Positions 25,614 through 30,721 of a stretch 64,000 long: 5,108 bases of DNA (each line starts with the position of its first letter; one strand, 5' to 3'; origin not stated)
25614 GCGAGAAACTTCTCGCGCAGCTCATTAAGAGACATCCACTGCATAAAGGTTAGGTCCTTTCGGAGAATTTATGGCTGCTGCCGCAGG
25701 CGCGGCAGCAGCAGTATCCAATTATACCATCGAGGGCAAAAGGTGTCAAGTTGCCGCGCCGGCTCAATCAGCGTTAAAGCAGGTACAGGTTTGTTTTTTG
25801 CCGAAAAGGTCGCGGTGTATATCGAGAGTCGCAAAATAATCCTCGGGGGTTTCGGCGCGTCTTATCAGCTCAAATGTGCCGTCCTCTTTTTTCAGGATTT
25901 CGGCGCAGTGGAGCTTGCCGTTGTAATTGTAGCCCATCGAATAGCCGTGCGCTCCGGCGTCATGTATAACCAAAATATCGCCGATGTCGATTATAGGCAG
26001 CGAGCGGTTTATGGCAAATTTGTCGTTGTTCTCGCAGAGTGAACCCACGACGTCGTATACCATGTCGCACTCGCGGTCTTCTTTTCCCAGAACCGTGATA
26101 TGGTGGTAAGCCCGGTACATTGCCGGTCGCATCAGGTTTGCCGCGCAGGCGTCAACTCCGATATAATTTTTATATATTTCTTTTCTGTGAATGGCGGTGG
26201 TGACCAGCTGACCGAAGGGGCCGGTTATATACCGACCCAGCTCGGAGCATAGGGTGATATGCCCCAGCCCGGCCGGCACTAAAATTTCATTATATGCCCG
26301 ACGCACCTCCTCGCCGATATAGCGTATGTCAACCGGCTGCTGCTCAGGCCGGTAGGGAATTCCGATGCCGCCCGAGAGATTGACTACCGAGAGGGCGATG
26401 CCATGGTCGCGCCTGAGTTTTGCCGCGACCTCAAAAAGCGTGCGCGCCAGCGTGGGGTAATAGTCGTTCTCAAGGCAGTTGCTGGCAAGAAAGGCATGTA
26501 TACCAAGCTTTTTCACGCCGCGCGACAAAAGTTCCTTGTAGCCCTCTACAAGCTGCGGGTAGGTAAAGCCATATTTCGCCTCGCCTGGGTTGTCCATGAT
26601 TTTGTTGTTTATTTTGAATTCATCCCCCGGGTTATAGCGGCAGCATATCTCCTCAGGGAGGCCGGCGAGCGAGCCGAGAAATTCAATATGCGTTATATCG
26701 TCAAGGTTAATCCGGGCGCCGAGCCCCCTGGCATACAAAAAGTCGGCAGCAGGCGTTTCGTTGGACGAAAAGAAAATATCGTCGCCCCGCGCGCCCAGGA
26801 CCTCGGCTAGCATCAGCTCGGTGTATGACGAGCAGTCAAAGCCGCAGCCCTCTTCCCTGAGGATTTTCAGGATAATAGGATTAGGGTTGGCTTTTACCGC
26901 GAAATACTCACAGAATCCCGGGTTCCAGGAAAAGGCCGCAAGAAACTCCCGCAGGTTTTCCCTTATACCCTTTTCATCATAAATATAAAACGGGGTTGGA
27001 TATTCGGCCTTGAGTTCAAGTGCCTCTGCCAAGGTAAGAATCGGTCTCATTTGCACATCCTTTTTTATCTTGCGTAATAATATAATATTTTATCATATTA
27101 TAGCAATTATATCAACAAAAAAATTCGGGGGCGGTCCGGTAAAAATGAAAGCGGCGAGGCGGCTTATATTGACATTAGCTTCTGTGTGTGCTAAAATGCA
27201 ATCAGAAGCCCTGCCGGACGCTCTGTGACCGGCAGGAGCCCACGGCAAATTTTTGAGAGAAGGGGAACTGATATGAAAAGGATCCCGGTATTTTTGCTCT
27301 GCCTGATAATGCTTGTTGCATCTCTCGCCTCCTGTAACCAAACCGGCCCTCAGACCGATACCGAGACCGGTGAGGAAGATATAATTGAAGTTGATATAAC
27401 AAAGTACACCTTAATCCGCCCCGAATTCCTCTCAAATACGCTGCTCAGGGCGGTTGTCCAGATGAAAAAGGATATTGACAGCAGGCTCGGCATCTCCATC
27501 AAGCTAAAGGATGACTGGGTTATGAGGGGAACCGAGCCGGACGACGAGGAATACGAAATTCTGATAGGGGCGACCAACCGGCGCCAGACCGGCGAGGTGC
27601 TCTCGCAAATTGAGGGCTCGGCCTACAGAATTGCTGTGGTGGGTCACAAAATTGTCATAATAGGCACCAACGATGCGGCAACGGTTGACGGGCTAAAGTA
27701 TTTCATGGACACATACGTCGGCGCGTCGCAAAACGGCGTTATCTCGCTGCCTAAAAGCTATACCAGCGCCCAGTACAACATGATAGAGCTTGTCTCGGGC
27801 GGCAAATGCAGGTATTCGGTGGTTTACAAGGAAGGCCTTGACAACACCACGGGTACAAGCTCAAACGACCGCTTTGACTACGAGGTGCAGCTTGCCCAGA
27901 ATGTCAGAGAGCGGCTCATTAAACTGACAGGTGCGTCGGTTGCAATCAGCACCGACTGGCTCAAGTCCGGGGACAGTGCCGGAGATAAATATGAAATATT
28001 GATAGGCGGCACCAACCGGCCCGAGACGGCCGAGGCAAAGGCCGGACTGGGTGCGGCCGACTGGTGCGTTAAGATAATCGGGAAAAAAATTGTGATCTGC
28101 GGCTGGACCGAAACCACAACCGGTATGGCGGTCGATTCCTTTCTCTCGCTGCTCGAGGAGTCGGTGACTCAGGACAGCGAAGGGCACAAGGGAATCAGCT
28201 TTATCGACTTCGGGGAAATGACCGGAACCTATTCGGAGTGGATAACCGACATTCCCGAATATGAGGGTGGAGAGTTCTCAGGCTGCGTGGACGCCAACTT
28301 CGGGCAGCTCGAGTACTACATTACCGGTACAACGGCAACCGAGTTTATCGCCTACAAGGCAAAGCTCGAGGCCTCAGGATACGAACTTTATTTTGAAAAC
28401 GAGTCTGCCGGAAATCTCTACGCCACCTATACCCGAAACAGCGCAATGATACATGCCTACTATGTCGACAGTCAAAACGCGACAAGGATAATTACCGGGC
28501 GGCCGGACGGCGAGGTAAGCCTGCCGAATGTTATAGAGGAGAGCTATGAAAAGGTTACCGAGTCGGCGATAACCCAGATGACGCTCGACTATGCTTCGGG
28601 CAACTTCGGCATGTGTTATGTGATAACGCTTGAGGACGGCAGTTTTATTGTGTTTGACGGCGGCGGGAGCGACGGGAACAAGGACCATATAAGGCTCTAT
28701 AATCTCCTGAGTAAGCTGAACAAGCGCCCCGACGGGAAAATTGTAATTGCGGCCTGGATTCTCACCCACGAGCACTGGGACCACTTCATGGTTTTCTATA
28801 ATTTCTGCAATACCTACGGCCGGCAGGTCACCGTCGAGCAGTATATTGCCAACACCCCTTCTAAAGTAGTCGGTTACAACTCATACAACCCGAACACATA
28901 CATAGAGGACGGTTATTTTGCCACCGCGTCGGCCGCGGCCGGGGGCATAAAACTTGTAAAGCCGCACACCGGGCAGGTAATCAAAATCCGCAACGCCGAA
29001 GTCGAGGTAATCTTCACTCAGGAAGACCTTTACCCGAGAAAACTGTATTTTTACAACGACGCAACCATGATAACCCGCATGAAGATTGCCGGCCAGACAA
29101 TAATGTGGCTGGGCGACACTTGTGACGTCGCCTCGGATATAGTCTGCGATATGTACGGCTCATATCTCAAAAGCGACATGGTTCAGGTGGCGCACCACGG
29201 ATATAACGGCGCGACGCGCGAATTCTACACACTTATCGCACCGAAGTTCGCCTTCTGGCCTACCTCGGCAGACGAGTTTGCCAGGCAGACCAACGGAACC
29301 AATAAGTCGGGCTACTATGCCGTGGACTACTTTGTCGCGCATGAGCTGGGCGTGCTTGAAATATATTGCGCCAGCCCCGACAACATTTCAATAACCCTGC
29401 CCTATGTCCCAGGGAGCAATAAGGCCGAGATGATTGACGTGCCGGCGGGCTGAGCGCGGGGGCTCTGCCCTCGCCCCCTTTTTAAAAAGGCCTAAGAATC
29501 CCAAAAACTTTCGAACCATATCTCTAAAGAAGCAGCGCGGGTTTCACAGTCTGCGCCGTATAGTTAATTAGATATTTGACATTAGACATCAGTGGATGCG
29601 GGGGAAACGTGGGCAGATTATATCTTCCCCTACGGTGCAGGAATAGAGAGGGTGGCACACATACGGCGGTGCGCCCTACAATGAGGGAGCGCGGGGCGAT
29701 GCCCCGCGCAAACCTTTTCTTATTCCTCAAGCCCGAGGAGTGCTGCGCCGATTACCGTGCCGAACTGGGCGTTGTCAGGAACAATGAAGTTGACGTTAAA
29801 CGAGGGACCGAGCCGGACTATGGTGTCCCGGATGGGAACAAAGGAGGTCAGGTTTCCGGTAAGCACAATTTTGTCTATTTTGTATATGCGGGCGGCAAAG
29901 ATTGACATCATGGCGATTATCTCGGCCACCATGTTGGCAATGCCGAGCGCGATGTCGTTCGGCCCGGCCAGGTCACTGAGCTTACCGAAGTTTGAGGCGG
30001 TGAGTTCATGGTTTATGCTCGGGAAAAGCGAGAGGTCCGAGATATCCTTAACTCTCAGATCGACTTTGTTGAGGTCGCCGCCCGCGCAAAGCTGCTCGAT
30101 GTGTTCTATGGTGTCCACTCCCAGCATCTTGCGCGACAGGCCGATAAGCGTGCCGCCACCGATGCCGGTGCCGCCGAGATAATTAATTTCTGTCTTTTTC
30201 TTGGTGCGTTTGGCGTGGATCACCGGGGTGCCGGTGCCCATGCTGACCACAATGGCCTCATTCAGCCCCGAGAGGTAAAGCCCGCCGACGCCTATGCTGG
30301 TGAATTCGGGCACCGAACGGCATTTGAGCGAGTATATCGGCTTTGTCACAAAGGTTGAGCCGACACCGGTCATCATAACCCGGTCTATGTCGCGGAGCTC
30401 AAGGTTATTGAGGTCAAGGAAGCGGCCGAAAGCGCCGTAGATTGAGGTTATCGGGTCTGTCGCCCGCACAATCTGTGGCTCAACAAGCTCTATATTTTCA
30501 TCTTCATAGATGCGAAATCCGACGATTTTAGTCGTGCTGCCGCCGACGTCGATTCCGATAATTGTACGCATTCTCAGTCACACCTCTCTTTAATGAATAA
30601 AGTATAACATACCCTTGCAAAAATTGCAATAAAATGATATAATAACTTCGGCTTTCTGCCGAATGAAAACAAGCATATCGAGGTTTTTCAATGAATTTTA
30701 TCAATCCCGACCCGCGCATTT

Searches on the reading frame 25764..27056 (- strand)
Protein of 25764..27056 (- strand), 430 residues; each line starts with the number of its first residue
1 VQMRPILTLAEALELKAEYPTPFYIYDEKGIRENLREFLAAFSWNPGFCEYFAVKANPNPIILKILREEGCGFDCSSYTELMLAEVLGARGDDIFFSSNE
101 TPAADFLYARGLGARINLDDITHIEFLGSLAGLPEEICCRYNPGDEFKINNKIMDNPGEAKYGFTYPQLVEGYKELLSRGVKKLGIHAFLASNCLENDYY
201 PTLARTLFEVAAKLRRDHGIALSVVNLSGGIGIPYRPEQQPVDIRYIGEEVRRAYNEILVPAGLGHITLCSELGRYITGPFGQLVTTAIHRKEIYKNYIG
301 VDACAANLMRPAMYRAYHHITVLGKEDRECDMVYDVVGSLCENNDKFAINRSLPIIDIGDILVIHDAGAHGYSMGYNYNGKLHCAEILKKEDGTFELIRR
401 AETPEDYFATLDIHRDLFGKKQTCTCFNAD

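Call 7: search_protein_families(library=pfam, proteins=[window:25764-27056:-], max_evalue=0.001)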
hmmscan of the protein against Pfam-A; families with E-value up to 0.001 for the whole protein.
window:25764-27056:- (430 aa): 2 families
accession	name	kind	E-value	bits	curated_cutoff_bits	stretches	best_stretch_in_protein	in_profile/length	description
PF02784.22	Orn_Arg_deC_N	-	1.2e-30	107.1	23.4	1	31-278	4-246/247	Pyridoxal-dependent decarboxylase, pyridoxal binding domain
PF00278.28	Orn_DAP_Arg_deC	-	3.9e-18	65.9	23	1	23-368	1-95/95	Pyridoxal-dependent decarboxylase, C-terminal sheet domain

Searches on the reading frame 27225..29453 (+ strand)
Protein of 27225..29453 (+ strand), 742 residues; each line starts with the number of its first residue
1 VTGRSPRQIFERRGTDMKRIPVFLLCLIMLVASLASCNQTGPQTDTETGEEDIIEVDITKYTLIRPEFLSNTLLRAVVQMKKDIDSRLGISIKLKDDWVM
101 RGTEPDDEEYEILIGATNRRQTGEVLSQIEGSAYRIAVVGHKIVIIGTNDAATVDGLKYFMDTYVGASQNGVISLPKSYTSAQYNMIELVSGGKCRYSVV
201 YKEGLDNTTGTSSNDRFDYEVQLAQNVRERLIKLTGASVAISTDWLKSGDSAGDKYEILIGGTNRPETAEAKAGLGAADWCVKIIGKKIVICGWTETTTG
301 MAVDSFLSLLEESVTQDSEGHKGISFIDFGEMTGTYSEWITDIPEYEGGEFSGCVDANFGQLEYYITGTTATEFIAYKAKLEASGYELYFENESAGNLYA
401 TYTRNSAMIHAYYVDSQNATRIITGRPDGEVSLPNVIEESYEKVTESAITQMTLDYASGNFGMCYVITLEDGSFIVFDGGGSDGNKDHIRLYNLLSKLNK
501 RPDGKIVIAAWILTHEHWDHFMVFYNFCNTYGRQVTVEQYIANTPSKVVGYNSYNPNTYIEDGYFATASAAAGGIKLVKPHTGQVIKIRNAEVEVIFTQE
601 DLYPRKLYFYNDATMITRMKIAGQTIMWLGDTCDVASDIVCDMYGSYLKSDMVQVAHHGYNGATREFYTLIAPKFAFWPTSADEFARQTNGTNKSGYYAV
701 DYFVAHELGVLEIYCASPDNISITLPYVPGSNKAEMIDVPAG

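Call 7: search_protein_families(library=pfam, proteins=[window:27225-29453:+], max_evalue=0.001)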
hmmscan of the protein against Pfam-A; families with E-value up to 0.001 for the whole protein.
window:27225-29453:+ (742 aa): 1 family
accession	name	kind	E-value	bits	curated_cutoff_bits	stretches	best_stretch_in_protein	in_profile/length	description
PF00753.33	Lactamase_B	-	1.9e-06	28.4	22.7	1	461-550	5-86/196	Metallo-beta-lactamase superfamily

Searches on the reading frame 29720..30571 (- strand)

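Call 7: search_protein_families(library=pfam, proteins=[window:29720-30571:-], max_evalue=0.001)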
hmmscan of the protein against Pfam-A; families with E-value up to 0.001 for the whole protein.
window:29720-30571:- (283 aa): 2 families
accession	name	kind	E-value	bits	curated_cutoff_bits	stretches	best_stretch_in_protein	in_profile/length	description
PF03630.20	Fumble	-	7.2e-19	68.6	28.5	1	107-242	150-293/334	Fumble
PF01869.26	BcrAD_BadFG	-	9.2e-09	35.6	31.5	1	5-127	1-129/271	BadF/BadG/BcrA/BcrD ATPase family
